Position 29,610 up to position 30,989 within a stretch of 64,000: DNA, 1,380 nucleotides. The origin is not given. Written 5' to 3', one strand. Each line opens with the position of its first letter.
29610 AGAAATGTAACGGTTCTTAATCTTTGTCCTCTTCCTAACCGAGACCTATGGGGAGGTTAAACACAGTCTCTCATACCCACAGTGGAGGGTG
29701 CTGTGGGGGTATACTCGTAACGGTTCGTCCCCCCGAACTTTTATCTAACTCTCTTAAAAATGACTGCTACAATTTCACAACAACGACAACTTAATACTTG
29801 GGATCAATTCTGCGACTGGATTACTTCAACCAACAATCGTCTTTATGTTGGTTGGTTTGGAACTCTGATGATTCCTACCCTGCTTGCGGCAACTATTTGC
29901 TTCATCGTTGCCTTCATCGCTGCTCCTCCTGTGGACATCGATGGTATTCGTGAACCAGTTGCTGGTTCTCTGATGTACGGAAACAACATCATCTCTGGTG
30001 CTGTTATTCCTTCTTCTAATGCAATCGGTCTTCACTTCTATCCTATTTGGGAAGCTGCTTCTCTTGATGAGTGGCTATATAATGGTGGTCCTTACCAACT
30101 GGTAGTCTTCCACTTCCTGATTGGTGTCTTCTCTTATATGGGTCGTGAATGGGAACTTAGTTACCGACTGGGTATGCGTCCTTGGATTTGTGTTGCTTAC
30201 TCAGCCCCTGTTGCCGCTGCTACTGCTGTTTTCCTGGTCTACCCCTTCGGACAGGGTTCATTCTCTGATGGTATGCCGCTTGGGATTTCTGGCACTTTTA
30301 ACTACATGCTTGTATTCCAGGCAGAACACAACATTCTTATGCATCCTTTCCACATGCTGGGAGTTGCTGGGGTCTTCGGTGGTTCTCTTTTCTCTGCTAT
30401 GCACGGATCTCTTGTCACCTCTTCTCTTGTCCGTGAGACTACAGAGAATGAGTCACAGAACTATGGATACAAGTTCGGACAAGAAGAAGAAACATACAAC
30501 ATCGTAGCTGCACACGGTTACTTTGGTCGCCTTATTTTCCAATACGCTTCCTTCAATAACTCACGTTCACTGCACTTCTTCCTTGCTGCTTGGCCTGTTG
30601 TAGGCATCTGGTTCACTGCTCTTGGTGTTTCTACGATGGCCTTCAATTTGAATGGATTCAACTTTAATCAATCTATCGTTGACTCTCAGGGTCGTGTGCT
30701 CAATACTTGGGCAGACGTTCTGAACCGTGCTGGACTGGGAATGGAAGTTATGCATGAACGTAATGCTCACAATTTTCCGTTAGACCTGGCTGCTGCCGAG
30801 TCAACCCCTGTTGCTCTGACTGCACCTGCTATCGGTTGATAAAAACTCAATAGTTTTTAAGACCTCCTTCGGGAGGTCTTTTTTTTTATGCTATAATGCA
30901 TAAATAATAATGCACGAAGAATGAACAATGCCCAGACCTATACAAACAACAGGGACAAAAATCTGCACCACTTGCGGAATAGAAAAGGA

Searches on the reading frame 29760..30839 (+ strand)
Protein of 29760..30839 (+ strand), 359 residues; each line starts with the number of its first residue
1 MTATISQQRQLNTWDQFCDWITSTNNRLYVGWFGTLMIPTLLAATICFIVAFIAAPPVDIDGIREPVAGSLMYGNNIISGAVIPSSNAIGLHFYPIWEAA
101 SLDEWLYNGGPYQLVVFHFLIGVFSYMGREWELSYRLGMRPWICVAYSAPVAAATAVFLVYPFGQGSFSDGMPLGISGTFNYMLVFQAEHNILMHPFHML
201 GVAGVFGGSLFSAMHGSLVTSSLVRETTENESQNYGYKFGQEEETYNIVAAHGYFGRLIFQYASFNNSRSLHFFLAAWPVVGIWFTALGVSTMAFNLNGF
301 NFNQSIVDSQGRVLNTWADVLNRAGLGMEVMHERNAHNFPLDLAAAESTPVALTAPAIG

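Call 77: search_protein_families(library=pfam, proteins=[window:29760-30839:+], max_evalue=0.00001)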
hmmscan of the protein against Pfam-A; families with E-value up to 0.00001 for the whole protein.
window:29760-30839:+ (359 aa): 1 family
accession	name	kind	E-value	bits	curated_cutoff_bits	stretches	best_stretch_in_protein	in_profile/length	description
PF00124.24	Photo_RC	-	7.3e-91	304.4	27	1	28-318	1-254/260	Photosynthetic reaction centre protein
